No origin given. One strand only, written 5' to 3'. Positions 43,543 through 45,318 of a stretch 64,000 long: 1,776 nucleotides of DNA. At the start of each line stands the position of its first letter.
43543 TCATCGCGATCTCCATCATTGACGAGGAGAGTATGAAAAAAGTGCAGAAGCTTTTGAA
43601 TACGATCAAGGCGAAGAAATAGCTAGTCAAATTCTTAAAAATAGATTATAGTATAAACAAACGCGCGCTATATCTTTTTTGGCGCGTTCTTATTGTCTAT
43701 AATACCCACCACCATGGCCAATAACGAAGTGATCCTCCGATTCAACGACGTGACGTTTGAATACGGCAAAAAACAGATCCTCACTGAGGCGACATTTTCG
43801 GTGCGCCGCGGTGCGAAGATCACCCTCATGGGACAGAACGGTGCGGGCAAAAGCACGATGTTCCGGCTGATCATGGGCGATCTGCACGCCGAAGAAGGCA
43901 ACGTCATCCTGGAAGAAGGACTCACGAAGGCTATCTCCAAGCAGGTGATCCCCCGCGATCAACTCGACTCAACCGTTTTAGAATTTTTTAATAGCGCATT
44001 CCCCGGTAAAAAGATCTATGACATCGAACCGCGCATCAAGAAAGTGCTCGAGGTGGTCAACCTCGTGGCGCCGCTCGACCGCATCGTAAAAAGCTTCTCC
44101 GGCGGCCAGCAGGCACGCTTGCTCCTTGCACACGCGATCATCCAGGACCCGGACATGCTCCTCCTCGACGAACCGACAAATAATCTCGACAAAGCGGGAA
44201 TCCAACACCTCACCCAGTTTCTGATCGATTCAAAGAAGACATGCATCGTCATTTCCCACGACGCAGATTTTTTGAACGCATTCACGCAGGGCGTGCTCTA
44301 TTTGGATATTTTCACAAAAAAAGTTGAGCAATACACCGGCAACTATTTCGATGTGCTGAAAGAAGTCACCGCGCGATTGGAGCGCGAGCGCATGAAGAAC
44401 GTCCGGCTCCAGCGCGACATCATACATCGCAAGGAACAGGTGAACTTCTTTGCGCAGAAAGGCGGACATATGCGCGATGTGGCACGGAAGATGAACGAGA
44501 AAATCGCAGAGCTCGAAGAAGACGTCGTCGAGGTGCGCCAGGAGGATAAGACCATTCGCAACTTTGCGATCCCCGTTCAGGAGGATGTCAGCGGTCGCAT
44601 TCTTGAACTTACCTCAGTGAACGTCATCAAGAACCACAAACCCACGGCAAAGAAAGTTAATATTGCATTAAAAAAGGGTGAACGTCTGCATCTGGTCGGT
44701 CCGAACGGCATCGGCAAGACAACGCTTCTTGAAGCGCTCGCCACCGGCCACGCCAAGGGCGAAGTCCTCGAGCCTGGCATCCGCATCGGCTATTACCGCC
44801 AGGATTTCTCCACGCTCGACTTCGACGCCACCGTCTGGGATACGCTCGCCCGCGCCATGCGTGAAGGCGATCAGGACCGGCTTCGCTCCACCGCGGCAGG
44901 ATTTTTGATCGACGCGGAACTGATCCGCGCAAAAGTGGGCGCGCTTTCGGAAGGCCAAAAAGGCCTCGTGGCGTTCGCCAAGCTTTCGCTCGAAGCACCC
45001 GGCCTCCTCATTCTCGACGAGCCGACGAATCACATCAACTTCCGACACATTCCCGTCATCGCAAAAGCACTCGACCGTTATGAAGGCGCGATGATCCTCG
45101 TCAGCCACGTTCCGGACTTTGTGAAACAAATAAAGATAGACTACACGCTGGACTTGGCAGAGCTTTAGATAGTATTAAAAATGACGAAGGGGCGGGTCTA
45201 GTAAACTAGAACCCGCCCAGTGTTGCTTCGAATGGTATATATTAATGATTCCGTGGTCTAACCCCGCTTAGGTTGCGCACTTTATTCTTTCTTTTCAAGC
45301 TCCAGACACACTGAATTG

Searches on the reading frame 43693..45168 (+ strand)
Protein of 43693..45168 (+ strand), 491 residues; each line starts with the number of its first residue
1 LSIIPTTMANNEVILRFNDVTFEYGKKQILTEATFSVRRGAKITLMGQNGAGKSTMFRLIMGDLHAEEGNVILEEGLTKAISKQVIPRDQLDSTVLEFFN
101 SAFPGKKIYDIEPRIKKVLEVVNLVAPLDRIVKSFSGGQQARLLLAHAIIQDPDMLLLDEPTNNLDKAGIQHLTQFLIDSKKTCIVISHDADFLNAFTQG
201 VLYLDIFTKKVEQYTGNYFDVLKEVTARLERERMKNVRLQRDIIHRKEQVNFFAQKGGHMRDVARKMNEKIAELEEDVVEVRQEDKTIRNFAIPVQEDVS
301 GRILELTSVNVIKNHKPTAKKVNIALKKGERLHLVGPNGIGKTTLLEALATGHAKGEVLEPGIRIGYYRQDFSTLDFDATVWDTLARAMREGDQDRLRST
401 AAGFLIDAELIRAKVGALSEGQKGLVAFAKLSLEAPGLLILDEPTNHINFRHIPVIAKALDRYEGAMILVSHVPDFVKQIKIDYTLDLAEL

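Call 69: search_protein_families(library=pfam, proteins=[window:43693-45168:+], max_evalue=0.00001)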
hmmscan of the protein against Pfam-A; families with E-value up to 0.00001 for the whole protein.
window:43693-45168:+ (491 aa): 7 families
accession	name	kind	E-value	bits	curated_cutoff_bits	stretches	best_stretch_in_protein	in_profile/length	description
PF00005.33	ABC_tran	-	9.9e-47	159.4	25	2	31-163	2-137/137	ABC transporter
PF13304.12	AAA_21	-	2e-15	58.1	27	0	334-372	4-47/304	AAA domain, putative AbiEii toxin, Type IV TA system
PF02463.25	SMC_N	-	1.2e-10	41.7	40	0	44-197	28-205/220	RecF/RecN/SMC N terminal domain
PF13555.12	AAA_29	-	1.1e-07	32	27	0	308-351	3-44/61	P-loop containing region of AAA domain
PF03193.22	RsgA_GTPase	-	3.6e-07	30.6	30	0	39-71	105-137/174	RsgA GTPase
PF13401.12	AAA_22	-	3.5e-06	27.8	27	0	334-364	10-33/130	AAA domain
PF13191.12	AAA_16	-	4e-06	27.9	32.6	0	330-364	25-52/167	AAA ATPase domain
